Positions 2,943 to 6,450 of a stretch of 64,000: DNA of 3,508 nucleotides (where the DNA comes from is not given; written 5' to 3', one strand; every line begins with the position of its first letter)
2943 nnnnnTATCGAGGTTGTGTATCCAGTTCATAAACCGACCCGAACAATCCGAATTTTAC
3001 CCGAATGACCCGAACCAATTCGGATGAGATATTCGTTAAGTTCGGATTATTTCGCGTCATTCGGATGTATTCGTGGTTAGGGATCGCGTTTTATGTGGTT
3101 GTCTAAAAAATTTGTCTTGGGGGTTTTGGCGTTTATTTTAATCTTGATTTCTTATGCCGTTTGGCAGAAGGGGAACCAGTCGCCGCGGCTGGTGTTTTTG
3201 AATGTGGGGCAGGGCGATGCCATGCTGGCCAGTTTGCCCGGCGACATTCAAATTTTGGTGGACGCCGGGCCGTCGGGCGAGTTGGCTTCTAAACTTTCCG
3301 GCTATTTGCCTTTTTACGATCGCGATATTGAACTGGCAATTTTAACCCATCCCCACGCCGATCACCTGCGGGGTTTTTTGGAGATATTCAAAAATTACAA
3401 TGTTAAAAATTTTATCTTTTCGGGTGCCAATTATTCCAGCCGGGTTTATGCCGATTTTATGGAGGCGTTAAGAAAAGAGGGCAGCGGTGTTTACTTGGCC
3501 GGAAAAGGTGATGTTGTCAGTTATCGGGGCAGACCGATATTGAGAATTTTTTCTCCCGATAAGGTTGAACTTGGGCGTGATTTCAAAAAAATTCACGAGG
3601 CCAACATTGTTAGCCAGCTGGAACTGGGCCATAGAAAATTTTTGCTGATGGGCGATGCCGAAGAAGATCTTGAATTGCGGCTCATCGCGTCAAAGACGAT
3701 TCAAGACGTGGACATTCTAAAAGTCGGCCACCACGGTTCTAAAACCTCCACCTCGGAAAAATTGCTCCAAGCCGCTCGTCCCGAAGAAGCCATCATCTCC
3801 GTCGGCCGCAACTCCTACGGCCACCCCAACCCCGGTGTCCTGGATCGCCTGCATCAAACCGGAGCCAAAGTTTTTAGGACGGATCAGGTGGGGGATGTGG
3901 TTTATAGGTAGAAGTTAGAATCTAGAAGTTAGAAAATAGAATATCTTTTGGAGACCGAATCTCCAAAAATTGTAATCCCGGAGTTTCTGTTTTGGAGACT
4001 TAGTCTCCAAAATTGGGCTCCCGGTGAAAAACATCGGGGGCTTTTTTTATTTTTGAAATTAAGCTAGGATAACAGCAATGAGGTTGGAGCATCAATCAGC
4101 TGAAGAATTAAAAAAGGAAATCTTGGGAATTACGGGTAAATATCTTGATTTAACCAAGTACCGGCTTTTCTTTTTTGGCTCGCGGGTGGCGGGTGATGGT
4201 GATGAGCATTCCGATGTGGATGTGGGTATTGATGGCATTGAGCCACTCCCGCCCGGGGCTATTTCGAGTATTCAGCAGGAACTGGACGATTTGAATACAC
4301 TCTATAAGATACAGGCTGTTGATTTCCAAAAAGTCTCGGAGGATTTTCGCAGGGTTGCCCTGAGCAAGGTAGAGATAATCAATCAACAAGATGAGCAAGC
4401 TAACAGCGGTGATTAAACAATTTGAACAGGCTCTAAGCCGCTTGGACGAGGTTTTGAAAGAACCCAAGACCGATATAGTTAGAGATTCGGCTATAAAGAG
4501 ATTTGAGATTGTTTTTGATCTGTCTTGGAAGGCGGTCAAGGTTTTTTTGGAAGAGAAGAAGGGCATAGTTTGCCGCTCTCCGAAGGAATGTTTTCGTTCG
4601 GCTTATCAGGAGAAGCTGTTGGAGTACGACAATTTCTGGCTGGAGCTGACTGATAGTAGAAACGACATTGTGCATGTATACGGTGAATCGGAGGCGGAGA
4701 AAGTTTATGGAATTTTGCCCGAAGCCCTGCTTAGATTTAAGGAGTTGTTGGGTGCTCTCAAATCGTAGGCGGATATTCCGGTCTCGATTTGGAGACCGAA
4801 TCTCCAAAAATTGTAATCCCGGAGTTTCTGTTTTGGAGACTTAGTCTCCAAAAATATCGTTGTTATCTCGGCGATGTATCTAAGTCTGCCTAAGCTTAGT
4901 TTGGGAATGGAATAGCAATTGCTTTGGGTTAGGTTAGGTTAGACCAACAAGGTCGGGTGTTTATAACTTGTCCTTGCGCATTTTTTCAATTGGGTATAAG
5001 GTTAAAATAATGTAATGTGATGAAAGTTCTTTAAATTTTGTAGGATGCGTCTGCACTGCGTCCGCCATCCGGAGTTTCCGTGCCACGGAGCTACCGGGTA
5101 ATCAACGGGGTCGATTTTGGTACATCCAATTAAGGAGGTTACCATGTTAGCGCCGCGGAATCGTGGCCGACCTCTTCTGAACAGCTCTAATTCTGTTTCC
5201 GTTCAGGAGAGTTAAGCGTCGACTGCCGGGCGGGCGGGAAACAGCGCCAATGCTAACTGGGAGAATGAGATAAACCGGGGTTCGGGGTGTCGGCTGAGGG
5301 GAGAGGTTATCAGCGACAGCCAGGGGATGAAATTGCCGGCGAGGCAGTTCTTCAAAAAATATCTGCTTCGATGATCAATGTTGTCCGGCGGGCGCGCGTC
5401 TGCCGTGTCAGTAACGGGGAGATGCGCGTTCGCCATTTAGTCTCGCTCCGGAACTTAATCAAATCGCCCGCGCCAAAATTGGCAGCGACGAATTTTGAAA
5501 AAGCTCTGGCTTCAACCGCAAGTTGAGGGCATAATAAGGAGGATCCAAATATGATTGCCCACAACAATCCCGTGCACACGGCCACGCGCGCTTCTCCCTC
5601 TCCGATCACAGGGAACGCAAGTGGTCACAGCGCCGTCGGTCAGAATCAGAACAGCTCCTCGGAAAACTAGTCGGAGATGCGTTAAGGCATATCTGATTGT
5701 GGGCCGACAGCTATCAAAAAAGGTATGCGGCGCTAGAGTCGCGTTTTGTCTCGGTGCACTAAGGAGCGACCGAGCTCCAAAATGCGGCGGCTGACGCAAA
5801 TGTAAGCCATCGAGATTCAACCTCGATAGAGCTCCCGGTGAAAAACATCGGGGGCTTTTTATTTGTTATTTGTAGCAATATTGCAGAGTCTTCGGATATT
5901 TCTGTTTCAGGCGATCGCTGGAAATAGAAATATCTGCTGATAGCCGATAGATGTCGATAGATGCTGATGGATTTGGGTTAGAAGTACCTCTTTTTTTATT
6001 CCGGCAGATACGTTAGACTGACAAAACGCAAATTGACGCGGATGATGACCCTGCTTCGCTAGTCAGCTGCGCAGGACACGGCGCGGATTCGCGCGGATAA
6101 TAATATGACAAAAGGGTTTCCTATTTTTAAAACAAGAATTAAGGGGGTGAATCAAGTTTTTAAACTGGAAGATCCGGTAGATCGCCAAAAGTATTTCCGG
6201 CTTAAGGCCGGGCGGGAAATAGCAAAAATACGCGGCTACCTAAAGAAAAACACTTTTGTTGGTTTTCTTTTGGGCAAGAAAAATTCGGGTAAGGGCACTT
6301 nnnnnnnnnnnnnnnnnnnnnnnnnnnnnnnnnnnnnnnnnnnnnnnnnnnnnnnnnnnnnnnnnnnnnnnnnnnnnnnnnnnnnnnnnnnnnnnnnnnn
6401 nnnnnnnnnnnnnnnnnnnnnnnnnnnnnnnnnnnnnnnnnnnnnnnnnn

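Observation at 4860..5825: GC-rich ~1-kb segment with no long ORF but two mini-ORFs behind perfect AAGGAGG ribosome-binding sites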

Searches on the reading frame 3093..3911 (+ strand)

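Call 11: search_protein_families(library=pfam, proteins=[window:3093-3911:+], max_evalue=1)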
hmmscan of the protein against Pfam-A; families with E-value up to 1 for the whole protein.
window:3093-3911:+ (272 aa): 3 families
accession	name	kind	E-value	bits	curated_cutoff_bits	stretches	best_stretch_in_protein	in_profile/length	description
PF00753.33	Lactamase_B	-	3.2e-15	57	22.7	1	38-238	3-195/196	Metallo-beta-lactamase superfamily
PF12706.13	Lactamase_B_2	-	8.5e-05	22.7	27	1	54-100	3-52/200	Beta-lactamase superfamily domain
PF16661.11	Lactamase_B_6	-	0.05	13.4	27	1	51-103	6-60/193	Metallo-beta-lactamase superfamily domain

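Call 86: search_protein_families(library=ncbifam, proteins=[window:3093-3911:+], max_evalue=0.01)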
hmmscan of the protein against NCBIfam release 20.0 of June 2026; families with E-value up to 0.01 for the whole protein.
window:3093-3911:+ (272 aa): 5 families
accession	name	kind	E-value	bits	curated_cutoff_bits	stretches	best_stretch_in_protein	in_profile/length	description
TIGR00361.1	ComEC_Rec2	equivalog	2.2e-35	122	190.05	1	14-267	421-663/663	DNA internalization-related competence protein ComEC/Rec2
NF008580.0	PRK11539.1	equivalog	6.5e-20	71.1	969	2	171-269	624-724/758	ComEC family protein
NF049846.1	blaAHM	exception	1.5e-17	63.4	590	1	32-270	64-292/304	AHM family subclass B3-like metallo-beta-lactamase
NF041809.1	Avs1a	equivalog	8.6e-16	57.7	420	2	172-258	256-346/387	AVAST type 1 anti-phage system MBL fold metallo-hydrolase Avs1a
NF058524.1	6A-MBL_enzyme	equivalog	9.2e-06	25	220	1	63-105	39-83/346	anti-phage 6A-MBL system MBL-fold protein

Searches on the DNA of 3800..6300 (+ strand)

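Call 4: search_rna_families(source=window, start=3800, end=6300, threshold=evalue, max_evalue=10, show_alignments=2)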
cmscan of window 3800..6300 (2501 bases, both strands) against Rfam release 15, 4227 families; matches with E-value up to 10: 12.
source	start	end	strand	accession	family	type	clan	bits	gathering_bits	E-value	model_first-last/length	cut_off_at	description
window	3933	4053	+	RF04312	trpB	Cis-reg;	-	34.9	59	0.017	1-107/107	no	trpB ncRNA motif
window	3933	4050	+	RF01859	Phe_leader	Cis-reg; leader;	-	25.7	55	0.21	1-125/125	no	Phenylalanine leader peptide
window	3959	4053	+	RF01065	23S-methyl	Cis-reg;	-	21.8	50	2.3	1-102/102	no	23S methyl RNA motif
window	4775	4869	-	RF01844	SmY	Gene; snRNA; splicing;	-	20.5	39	0.17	1-80/80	no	SmY spliceosomal RNA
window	3950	4045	+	RF04181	rteR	Gene; sRNA;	-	20.4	72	6.1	1-84/84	no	rteR sRNA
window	3976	4048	+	RF02837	anti-hemB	Gene; sRNA;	-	20.2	49.5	0.11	1-81/81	no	Burkholderia RNA 7 (anti-hemB)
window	3968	4049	+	RF00021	Spot_42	Gene; sRNA;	-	20.2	80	0.87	1-115/115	no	Spot 42 RNA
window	3991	4056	+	RF02362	Yfr10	Gene; sRNA;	-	20.2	43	8.5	1-78/78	no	Cyanobacterial functional RNA 10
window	4002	4048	+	RF02278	Betaproteobacteria_toxic_sRNA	Gene; sRNA;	-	17.6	50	2.5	1-64/64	no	Betaproteobacteria toxic small RNA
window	3979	4055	+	RF00519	suhB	Gene; sRNA;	CL00108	16.5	41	3.7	1-77/77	no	Makes More Granules Regulator RNA (mmgR)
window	5056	5144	+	RF01070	sucA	Cis-reg;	-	16.5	40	9.7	1-83/83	no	SucA RNA motif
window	4987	5049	-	RF02706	TeloSII_ncR30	Gene; sRNA;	-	12.9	86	7.2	1-226/226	no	TeloSII non coding RNA 30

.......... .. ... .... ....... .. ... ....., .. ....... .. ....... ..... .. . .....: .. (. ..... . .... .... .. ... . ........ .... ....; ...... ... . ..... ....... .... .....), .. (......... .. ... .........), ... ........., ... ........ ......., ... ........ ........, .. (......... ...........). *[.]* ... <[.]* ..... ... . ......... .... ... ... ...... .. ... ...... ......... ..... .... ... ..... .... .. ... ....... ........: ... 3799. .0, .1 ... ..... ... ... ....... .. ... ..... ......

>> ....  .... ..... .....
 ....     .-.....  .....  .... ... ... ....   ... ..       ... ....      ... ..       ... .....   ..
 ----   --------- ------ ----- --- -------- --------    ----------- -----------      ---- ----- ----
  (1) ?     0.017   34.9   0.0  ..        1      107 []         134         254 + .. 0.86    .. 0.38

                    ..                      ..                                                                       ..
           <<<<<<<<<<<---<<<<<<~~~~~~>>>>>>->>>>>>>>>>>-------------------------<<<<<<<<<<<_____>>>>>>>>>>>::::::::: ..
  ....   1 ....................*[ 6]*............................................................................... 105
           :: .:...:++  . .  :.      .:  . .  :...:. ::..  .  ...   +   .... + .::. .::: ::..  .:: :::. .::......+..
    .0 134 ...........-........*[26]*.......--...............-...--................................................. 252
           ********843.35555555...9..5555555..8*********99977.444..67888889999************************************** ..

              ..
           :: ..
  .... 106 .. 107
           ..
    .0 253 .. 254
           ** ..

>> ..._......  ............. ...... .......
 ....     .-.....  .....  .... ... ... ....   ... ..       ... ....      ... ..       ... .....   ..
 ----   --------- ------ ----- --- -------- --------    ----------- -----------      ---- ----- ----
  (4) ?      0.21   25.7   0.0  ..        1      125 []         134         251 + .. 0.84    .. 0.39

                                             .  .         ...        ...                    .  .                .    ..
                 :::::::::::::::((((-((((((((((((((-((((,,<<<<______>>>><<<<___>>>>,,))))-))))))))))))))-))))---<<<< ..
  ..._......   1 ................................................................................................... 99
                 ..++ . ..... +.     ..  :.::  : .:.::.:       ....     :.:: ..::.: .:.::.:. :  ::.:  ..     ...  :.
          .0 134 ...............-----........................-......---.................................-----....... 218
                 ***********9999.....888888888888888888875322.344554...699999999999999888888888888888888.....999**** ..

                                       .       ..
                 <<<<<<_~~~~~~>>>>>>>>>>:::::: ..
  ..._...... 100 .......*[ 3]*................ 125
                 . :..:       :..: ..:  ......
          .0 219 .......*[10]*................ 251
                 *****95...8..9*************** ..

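Call 24: search_dna_similar(query=window:4854-5870:+, collection=phages, mode=distant, max_evalue=0.01)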
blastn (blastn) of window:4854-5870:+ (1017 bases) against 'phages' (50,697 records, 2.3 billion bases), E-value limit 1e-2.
No match.

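Call 25: search_dna_similar(query=window:4854-5870:+, collection=plasmids, mode=distant, max_evalue=0.01)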
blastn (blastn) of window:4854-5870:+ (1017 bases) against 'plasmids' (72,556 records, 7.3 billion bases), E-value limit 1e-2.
No match.
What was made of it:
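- Tried and rejected: Phage or plasmid origin: blastn in distant mode found no match (calls 24, 25).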

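Call 93: search_rna_families(source=window, start=4940, end=5870, threshold=evalue, max_evalue=10)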
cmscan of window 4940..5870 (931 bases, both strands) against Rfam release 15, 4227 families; matches with E-value up to 10: 3.
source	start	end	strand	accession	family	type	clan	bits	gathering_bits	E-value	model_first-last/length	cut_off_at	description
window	5812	5859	+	RF04181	rteR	Gene; sRNA;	-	17.4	72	9.8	1-84/84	no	rteR sRNA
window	5056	5144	+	RF01070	sucA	Cis-reg;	-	16.5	40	3.6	1-83/83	no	SucA RNA motif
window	5590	5672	-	RF00449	IRES_HIF1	Cis-reg; IRES;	-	10.7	110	3.2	65-151/279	no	HIF-1 alpha IRES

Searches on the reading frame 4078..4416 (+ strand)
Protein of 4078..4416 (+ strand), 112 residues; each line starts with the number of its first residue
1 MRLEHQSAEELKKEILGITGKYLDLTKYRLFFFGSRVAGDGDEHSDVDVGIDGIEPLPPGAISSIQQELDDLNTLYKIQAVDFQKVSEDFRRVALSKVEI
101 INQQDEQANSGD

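Call 11: search_protein_families(library=pfam, proteins=[window:4078-4416:+], max_evalue=1)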
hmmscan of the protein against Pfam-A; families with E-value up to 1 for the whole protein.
window:4078-4416:+ (112 aa): 3 families
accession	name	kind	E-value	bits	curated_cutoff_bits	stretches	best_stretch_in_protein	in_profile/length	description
PF18765.7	Polbeta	-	7.3e-09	36.1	26.9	1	30-106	16-92/93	Polymerase beta, Nucleotidyltransferase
PF01909.29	NTP_transf_2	-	6.9e-05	23.6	21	1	24-73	13-47/93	Nucleotidyltransferase domain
PF22600.2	MTPAP-like_central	-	0.00019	22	27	1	6-106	20-112/139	Poly(A) RNA polymerase, mitochondrial-like, central palm domain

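Call 86: search_protein_families(library=ncbifam, proteins=[window:4078-4416:+], max_evalue=0.01)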
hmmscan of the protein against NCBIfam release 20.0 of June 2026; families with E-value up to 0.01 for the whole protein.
window:4078-4416:+ (112 aa): 1 family
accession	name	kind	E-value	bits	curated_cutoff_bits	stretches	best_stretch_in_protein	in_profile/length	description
NF047752.1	MntA_antitoxin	equivalog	4.7e-09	36.1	60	1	30-107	10-86/106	type VII toxin-antitoxin system MntA family adenylyltransferase antitoxin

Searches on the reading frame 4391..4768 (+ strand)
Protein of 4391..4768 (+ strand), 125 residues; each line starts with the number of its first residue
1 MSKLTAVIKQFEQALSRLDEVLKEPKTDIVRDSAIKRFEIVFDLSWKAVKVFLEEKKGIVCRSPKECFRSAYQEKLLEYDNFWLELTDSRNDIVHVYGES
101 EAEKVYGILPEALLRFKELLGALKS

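Call 10: find_encoding_contigs(protein=window:4391-4768:+, flank=6000, max_places=10)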
Protein window:4391-4768:+ (125 aa): 2 contigs read that carry it; 2 places shown.
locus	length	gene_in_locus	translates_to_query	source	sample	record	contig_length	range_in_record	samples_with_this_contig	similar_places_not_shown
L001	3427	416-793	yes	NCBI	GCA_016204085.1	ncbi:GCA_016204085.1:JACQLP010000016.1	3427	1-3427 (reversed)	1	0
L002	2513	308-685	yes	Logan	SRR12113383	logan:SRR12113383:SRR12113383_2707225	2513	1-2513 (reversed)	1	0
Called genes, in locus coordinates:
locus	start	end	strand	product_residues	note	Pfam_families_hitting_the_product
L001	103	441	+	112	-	PF18765:Polbeta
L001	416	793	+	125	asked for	PF01934:HepT-like (weak), PF08780:NTase_sub_bind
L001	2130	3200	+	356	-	PF13207:AAA_17 (weak), PF00406:ADK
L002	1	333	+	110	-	?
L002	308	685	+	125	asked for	PF01934:HepT-like (weak), PF08780:NTase_sub_bind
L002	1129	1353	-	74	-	-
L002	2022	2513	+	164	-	?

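Call 11: search_protein_families(library=pfam, proteins=[window:4391-4768:+], max_evalue=1)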
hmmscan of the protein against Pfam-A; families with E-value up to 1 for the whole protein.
window:4391-4768:+ (125 aa): 2 families
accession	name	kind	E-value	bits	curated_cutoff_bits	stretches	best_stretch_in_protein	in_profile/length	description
PF08780.16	NTase_sub_bind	-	1.3e-24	87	31.8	1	8-124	3-125/126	Nucleotidyltransferase substrate binding protein like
PF01934.22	HepT-like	-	1.5e-06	28.3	23.5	1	8-120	8-117/120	Ribonuclease HepT-like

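Call 82: find_homologous_proteins(query=window:4391-4768:+, max_evalue=1e-20)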
Query window:4391-4768:+ (125 aa): 140 proteins with E <= 1e-20 among 165 candidates; the best 120 are listed.
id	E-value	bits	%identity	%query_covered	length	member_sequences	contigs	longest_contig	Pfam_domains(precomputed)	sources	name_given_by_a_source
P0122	1.6e-74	265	100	100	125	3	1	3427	PF01934.23,PF08780.17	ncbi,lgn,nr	ncbi:MAG: nucleotidyltransferase substrate binding protein [Parcubacteria group bacterium]|nr:nucleo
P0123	2.9e-47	177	64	98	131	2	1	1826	PF08780.17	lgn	-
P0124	1.5e-45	172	61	98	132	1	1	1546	PF08780.17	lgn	-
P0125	1.7e-44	168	63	99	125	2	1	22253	PF08780.17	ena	-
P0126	5.8e-44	167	60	99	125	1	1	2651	PF01934.23,PF08780.17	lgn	-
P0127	7.3e-44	166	65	93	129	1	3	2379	PF08780.17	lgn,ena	-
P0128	1.2e-43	166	59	98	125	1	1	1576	PF08780.17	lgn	-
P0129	1.4e-43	166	60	99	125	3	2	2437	PF01934.23,PF08780.17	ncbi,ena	-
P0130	1.4e-43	166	62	99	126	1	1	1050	PF08780.17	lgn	-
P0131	1.5e-43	165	63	99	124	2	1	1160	PF08780.17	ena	-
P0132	4.6e-43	164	61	99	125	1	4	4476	PF08780.17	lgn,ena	-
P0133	5.0e-43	164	64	99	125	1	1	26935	PF08780.17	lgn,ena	-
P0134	8.0e-43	163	59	100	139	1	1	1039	PF08780.17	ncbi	-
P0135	8.8e-43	163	62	99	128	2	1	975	PF08780.17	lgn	-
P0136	1.0e-42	163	62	100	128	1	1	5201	PF08780.17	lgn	-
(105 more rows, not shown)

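Call 83: find_encoding_contigs(protein=P0125, flank=4000, max_places=2)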
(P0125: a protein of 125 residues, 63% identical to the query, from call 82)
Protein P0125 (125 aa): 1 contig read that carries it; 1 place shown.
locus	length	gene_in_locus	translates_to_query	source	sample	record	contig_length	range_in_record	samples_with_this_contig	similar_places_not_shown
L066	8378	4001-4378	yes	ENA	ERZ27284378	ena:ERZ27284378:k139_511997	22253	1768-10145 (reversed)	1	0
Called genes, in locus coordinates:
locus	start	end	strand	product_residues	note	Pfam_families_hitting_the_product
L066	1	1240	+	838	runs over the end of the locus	PF00133:tRNA-synt_1, PF09334:tRNA-synt_1g, PF13603:tRNA-synt_1_2, PF00133:tRNA-synt_1, PF08264:Anticodon_1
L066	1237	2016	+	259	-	-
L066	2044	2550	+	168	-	PF00156:Pribosyltran (weak)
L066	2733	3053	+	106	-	PF13083:KH_KhpA-B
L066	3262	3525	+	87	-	-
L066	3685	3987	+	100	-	PF01909:NTP_transf_2, PF18765:Polbeta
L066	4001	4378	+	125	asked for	PF08780:NTase_sub_bind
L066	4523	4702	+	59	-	-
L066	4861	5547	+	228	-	PF01746:tRNA_m1G_MT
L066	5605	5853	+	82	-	-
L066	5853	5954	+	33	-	-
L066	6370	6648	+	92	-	PF01541:GIY-YIG, PF10544:T5orf172 (faint)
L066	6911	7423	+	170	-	PF00961:LAGLIDADG_1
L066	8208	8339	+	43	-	-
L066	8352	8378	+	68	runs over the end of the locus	-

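Call 84: find_encoding_contigs(protein=P0133, flank=4000, max_places=2)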
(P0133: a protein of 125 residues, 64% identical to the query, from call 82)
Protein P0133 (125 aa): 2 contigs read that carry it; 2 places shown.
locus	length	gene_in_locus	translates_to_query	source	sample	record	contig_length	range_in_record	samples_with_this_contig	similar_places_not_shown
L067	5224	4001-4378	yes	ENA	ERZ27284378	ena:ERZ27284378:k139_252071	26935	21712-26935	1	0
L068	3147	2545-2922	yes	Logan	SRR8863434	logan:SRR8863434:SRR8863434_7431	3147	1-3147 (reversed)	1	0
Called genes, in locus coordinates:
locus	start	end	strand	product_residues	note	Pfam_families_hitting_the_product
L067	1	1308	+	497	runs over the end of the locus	-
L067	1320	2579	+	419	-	-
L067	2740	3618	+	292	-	-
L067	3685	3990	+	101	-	PF18765:Polbeta, PF01909:NTP_transf_2 (weak)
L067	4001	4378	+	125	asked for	PF08780:NTase_sub_bind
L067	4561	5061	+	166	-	-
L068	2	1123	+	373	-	?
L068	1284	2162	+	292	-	-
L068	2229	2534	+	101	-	PF18765:Polbeta, PF01909:NTP_transf_2 (weak)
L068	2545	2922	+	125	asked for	PF08780:NTase_sub_bind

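Call 86: search_protein_families(library=ncbifam, proteins=[window:4391-4768:+], max_evalue=0.01)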
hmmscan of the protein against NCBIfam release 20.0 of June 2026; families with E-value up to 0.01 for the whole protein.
window:4391-4768:+ (125 aa): 2 families
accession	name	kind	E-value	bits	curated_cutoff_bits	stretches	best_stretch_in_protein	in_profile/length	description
TIGR01987.1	HI0074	subfamily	3.1e-21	75.7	55.8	1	9-123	3-121/123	HI0074 family nucleotidyltransferase substrate-binding subunit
NF047751.1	HepT_toxin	equivalog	5.4e-06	26.3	60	1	8-118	2-119/120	type VII toxin-antitoxin system HepT family RNase toxin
